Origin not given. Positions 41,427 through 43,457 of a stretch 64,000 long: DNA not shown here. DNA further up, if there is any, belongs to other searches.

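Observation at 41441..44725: Gabija-like gajA/gajB defence pair directly behind a Tn3-family terminal inverted repeat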

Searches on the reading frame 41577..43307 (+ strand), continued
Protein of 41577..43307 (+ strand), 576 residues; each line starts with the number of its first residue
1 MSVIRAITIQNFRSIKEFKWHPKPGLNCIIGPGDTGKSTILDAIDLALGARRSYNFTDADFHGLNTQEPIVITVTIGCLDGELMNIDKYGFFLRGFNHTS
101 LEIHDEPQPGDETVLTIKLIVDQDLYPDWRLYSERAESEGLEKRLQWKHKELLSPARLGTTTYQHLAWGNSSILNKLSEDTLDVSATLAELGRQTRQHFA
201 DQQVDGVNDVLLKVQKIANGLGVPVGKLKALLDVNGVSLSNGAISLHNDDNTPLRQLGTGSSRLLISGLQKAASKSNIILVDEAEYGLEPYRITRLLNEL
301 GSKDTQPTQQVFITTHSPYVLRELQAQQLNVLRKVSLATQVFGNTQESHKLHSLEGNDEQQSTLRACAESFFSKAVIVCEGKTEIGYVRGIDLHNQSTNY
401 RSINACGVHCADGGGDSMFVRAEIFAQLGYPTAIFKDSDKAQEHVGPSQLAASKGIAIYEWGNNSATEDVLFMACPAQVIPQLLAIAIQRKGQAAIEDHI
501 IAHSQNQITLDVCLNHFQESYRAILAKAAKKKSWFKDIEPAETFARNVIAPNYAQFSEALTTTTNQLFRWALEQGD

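Call 45: fold_search(model_id=the predicted structure, library=pdb)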
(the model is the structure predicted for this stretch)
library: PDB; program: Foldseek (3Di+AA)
matches with E <= 10: 954; with E <= 0.001: 18
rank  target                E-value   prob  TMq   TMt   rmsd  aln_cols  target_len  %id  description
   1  6p74                  1.9e-08  1.00  0.16  0.17  25.8       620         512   18  OLD nuclease from Thermus Scotoductus (released 2020-01-29)
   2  8x5i_D                9.2e-08  1.00  0.16  0.16  23.3       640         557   13  Structure of ATP/Mg2+ bound Gabija GajA (released 2024-02-28)
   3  8u7i_A                1.5e-07  1.00  0.16  0.15  23.8       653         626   14  Structure of the phage immune evasion protein Gad1 bound to the Gabija GajAB complex (released 2023-11-22)
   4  8j4t_A                3.1e-07  1.00  0.17  0.20  20.7       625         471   14  GajA-GajB complex (released 2024-02-21)
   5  8x5i_B                5.0e-07  1.00  0.18  0.18  22.6       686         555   14  Structure of ATP/Mg2+ bound Gabija GajA (released 2024-02-28)
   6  8sm3_A                6.5e-07  1.00  0.16  0.17  23.9       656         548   14  Structure of Bacillus cereus VD045 Gabija GajA-GajB Complex (released 2023-11-22)
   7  8tjy_A                2.5e-06  1.00  0.16  0.19  20.5       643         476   12  Structure of Gabija AB complex (released 2024-04-24)
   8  8t8e_A                4.6e-06  1.00  0.17  0.25  23.6       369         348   16  cryoEM structure of Smc5/6 5mer (released 2023-11-15)
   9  6njw                  3.5e-05  1.00  0.18  0.43  11.1       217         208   18  C-terminal region of the Xanthomonas campestris pv. campestris OLD protein phased with platinum (released 2019-08-07)
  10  6njx                  4.3e-05  1.00  0.21  0.50   7.3       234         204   15  C-terminal region of the Xanthomonas campestris pv. campestris OLD protein phased with mercury (released 2019-08-07)
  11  3qkt_A                9.7e-05  0.97  0.14  0.21  20.4       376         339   15  Rad50 ABC-ATPase with adjacent coiled-coil region in complex with AMP-PNP (released 2011-03-30)
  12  8wy4_A                9.7e-05  0.93  0.14  0.18  21.2       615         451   13  GajA tetramer with ATP (released 2024-02-28)
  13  8hqs_B                1.2e-04  0.99  0.16  0.21  24.6       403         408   14  Cryo-EM structure of 8-subunit Smc5/6 head region (released 2024-06-19)
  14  8jq9_A                1.4e-04  0.97  0.18  0.22  20.9       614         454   13  Structure of Gabija GajA (released 2024-02-28)
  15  9n6c_A                1.8e-04  0.91  0.12  0.15  24.5       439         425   15  Structure of the Retron IA Complex without the HNH Nuclease (released 2025-04-23)
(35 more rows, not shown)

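Call 46: search_solved_structures(query=A2, max_evalue=1, show_alignments=0)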
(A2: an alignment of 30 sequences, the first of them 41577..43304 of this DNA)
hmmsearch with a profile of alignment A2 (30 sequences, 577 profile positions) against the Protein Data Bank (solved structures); distinct sequences matched with E-value up to 1: 59.
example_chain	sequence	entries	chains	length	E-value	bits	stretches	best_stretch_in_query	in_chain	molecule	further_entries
6p74_A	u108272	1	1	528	4e-09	38.6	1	4-75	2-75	Putative ATP-dependent endonuclease of the OLD family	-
9n69_A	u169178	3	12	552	4.8e-09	38.3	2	5-53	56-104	AAA family ATPase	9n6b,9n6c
8sm3_A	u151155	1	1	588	1.5e-07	33.5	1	4-77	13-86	Endonuclease GajA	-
8wy4_A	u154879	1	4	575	2.1e-07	33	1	6-77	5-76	Endonuclease GajA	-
8jq9_B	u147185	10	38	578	2.1e-07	32.9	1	6-77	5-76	Endonuclease GajA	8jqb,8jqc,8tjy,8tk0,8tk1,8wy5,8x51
8j4t_A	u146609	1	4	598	2.3e-07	32.8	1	6-77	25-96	Endonuclease GajA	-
8u7i_A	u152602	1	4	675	2.4e-07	32.8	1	5-77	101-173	Endonuclease GajA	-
8ee4_A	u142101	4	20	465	1.7e-06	29.9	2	4-48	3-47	PtuA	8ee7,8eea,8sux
1us8_A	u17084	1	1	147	0.00029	22.6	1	5-46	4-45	DNA DOUBLE-STRAND BREAK REPAIR RAD50 ATPASE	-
1f2t_A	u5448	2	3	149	0.0003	22.5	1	5-46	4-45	RAD50 ABC-ATPASE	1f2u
23or_B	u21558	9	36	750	0.00032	22.4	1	268-394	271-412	Retron Eco8 OLD nuclease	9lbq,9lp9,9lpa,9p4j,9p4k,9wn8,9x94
1ii8_A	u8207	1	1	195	0.00043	22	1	5-46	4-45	Rad50 ABC-ATPase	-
3qkr_A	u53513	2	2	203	0.00045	22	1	5-46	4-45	DNA double-strand break repair rad50 ATPase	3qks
4nch_A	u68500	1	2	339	0.001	20.8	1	5-46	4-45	DNA double-strand break repair Rad50 ATPase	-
4nck_A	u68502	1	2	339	0.001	20.8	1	5-46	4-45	DNA double-strand break repair Rad50 ATPase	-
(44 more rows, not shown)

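Call 64: search_protein_families(library=pfam, proteins=[L007:3643-5010:+, L007:4973-6712:+, L007:6720-8843:+, L007:8840-9280:+, L007:9395-9655:+, L011:5803-9906:+], max_evalue=0.01)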
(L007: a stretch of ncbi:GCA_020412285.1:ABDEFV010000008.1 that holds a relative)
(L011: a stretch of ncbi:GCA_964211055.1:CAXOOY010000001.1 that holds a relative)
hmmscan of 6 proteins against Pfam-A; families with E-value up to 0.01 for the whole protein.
L007:3643-5010:+ (455 aa): 1 family
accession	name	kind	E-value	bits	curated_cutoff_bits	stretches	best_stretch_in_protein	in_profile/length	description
PF00589.27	Phage_integrase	-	1.3e-09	38.5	27.1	1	209-418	20-168/172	Phage integrase family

L007:4973-6712:+ (579 aa): 0 families

L007:6720-8843:+ (707 aa): 0 families

L007:8840-9280:+ (146 aa): 0 families

L007:9395-9655:+ (86 aa): 0 families

L011:5803-9906:+ (1367 aa): 1 family
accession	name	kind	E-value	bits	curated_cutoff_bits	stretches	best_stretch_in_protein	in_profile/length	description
PF24883.2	NPHP3_N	-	2.4e-05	25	24.8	0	416-473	110-164/164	Nephrocystin 3, N-terminal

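Call 76: find_related_loci(query=window:41577-43304:+, collection=genome_contigs, flank=6000)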
Query window:41577-43304:+ (576 aa) in genome_contigs; peptide patterns used: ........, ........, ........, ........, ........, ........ (x = any residue, [..] = any of these).
64 stretches matched a pattern; 1 encode a relative of the query (tblastn E <= 1e-3); 1 distinct loci.
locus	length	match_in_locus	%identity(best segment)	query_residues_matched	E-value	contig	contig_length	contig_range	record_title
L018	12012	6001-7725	64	1-575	0e+0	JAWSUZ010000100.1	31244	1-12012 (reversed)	MAG: Agarilytica sp. isolate AMN13_PHB_gam1 T50P3HB_contig_337, whole genome shotgun sequence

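Call 77: find_encoding_contigs(protein=window:41577-43307:+, flank=8000, max_places=10)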
Protein window:41577-43307:+ (576 aa): 23 contigs read that carry it; 7 places shown.
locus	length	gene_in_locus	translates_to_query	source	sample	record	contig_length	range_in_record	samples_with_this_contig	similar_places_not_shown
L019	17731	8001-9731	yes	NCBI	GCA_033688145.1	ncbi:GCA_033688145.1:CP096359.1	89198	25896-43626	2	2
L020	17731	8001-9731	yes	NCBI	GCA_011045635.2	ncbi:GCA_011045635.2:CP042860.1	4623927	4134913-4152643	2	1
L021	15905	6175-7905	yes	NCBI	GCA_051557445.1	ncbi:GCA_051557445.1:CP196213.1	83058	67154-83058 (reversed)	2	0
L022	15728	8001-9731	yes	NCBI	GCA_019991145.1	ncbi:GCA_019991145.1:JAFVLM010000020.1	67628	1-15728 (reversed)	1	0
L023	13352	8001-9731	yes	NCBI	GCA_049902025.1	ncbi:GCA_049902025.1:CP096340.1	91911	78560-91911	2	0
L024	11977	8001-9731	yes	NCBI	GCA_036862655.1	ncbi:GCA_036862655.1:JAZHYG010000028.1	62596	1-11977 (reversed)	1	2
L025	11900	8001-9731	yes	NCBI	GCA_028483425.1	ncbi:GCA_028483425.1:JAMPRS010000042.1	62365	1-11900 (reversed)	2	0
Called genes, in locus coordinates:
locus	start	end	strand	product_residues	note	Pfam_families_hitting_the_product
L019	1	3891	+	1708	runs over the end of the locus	PF08751:TrwC, PF22232:TraI_hel_assoc_N, PF18272:ssDNA_TraI_N, PF18340:TraI_2B, PF13245:AAA_19, PF13604:AAA_30, PF07057:TraI_C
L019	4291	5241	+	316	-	PF02387:IncFII_repA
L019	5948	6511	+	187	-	PF04352:ProQ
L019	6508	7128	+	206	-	PF11140:DUF2913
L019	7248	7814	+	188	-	-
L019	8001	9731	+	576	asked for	PF02463:SMC_N, PF13175:AAA_15, PF13476:AAA_23, PF13304:AAA_21, PF13175:AAA_15, PF20469:OLD-like_TOPRIM (weak)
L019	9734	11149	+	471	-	PF01443:Viral_helicase1 (faint), PF13245:AAA_19 (weak), PF00580:UvrD-helicase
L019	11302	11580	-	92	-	-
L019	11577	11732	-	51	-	-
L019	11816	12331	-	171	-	-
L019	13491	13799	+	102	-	-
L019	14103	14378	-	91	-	PF15738:YafQ_toxin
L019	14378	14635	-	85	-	PF04221:RelB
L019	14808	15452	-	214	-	PF00239:Resolvase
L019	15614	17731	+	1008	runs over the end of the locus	PF13700:DUF4158, PF01526:DDE_Tnp_Tn3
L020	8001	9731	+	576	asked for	PF02463:SMC_N, PF13175:AAA_15, PF13476:AAA_23, PF13304:AAA_21, PF13175:AAA_15, PF20469:OLD-like_TOPRIM (weak)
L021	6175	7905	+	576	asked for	PF02463:SMC_N, PF13175:AAA_15, PF13476:AAA_23, PF13304:AAA_21, PF13175:AAA_15, PF20469:OLD-like_TOPRIM (weak)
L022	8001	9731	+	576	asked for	PF02463:SMC_N, PF13175:AAA_15, PF13476:AAA_23, PF13304:AAA_21, PF13175:AAA_15, PF20469:OLD-like_TOPRIM (weak)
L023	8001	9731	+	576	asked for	PF02463:SMC_N, PF13175:AAA_15, PF13476:AAA_23, PF13304:AAA_21, PF13175:AAA_15, PF20469:OLD-like_TOPRIM (weak)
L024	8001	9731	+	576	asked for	PF02463:SMC_N, PF13175:AAA_15, PF13476:AAA_23, PF13304:AAA_21, PF13175:AAA_15, PF20469:OLD-like_TOPRIM (weak)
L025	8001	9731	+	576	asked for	PF02463:SMC_N, PF13175:AAA_15, PF13476:AAA_23, PF13304:AAA_21, PF13175:AAA_15, PF20469:OLD-like_TOPRIM (weak)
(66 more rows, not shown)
